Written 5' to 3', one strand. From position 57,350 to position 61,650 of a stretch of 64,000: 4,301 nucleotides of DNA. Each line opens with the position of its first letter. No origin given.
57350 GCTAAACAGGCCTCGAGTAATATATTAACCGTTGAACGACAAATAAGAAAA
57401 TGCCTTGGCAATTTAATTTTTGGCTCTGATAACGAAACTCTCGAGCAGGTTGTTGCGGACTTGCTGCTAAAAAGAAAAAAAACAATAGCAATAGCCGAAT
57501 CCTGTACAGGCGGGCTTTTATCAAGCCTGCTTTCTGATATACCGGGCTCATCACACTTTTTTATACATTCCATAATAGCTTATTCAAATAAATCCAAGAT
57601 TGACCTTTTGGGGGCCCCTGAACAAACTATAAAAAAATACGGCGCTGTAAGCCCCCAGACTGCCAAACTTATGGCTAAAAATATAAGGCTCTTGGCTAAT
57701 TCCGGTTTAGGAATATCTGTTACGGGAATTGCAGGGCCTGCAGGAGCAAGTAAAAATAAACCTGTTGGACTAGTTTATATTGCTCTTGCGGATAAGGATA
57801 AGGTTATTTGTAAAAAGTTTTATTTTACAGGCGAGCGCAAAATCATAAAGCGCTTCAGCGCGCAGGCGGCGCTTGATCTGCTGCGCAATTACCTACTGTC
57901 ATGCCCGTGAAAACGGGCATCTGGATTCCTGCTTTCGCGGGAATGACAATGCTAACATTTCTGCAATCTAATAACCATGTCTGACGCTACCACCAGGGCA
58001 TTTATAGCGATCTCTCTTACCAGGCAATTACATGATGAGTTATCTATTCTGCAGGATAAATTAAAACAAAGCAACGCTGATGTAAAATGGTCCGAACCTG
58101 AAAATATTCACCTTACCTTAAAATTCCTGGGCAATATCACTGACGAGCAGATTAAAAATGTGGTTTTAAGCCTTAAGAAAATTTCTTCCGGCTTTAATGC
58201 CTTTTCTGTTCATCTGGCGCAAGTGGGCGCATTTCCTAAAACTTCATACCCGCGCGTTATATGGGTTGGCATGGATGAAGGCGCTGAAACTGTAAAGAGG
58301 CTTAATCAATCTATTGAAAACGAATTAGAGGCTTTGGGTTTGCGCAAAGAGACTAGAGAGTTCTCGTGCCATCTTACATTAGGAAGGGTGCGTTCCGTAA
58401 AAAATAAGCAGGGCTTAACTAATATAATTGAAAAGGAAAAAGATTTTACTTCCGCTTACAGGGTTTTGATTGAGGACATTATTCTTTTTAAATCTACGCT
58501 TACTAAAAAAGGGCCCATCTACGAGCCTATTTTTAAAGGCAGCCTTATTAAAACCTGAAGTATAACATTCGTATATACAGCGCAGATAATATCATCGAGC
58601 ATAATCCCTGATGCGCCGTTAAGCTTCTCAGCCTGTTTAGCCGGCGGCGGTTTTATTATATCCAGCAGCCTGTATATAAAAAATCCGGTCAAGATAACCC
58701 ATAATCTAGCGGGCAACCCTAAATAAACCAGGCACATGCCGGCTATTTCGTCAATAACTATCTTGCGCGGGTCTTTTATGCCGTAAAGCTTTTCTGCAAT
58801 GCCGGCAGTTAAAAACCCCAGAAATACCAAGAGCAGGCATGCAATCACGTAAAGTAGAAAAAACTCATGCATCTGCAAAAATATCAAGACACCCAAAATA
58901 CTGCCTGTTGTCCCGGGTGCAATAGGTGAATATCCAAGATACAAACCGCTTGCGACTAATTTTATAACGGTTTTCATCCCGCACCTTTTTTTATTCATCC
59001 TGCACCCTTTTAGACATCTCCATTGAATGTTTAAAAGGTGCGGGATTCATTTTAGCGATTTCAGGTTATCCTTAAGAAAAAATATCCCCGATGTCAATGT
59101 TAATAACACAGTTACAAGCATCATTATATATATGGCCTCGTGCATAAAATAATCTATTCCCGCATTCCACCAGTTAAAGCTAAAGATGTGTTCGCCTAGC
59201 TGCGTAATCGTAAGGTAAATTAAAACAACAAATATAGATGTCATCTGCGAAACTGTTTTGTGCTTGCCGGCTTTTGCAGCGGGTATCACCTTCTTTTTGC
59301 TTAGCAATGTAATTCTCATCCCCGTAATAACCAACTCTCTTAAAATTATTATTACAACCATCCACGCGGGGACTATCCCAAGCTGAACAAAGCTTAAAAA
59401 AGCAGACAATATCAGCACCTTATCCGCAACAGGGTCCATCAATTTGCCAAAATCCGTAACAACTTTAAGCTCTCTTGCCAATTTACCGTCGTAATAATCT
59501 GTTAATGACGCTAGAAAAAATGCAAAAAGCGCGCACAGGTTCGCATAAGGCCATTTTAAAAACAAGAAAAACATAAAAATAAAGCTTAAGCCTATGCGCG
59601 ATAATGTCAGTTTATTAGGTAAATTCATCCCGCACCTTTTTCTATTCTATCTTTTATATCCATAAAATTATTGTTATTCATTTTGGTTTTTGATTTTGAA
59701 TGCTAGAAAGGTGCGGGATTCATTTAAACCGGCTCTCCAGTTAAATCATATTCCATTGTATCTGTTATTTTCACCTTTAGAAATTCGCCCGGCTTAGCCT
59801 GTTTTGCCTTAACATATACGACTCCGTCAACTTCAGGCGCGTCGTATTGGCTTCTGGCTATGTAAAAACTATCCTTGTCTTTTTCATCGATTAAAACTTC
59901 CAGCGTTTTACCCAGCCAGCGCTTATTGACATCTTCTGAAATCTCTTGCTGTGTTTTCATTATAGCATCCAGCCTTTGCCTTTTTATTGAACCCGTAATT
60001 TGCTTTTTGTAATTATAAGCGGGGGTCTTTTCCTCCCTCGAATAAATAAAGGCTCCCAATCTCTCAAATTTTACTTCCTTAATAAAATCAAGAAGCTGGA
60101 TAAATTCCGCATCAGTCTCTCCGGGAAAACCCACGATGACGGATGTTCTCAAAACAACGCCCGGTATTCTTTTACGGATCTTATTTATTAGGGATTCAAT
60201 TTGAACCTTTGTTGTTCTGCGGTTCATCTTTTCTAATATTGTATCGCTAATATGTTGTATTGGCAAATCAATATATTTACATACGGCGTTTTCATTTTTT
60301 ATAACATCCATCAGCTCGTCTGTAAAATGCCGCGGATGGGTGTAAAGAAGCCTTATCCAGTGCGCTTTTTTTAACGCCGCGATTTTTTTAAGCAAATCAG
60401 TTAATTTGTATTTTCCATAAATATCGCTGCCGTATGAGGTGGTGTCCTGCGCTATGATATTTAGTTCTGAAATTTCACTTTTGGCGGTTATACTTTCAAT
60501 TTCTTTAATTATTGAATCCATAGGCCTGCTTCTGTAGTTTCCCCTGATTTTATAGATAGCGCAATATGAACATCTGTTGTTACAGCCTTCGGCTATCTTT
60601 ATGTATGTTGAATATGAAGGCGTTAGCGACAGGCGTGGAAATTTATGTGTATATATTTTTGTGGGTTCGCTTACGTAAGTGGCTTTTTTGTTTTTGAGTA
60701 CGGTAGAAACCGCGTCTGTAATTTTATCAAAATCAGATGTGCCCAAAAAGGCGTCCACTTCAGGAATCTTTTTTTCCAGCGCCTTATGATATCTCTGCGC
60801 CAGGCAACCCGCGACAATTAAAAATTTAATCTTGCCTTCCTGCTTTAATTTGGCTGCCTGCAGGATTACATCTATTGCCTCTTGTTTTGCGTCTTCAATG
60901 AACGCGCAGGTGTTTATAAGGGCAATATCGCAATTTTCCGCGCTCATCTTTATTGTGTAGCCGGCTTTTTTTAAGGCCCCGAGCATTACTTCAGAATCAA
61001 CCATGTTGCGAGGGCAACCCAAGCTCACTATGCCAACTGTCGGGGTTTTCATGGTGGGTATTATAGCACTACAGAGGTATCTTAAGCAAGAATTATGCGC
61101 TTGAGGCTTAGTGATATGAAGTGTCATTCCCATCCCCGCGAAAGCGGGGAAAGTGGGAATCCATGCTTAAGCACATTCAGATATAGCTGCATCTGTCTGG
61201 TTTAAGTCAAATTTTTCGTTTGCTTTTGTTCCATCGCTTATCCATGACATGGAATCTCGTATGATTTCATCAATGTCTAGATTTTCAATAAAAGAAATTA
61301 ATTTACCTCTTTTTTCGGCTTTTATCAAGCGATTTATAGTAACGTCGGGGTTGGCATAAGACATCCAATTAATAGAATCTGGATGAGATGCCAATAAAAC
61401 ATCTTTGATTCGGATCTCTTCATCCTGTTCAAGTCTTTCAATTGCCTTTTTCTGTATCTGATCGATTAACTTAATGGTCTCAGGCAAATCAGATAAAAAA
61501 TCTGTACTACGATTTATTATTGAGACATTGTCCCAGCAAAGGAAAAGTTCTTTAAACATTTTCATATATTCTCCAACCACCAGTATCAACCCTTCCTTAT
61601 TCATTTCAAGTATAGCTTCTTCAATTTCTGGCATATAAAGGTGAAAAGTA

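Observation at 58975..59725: Perfect 19-bp hairpins sequester the RBS and start codon of two consecutive phospholipid genes (pgpA, pgsA)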

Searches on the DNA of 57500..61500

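Call 8: search_rna_families(source=window, start=57500, end=61500, threshold=evalue, max_evalue=1)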
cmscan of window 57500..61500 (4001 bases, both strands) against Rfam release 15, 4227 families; matches with E-value up to 1: 2.
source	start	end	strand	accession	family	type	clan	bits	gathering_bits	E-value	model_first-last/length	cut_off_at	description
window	59606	59733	+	RF01005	MIR530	Gene; miRNA;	-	24.8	85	0.15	1-172/172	no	MIR530 microRNA precursor family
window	58495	58579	-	RF02502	Atu_C8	Gene; sRNA;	-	22.1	50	0.45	1-122/122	no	Rhizobiales sRNA Atu_C8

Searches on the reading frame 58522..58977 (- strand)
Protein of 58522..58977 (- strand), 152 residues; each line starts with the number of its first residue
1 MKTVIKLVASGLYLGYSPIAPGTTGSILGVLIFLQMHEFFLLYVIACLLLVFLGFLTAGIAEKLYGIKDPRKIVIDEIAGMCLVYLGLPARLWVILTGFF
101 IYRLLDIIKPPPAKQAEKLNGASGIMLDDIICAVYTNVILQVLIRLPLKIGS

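Call 76: search_protein_families(library=pfam, proteins=[window:58522-58977:-], max_evalue=0.001)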
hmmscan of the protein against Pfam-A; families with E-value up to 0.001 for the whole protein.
window:58522-58977:- (152 aa): 1 family
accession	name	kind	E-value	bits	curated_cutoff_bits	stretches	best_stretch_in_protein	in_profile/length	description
PF04608.18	PgpA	-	2e-37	128.7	28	1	8-143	2-140/141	Phosphatidylglycerophosphatase A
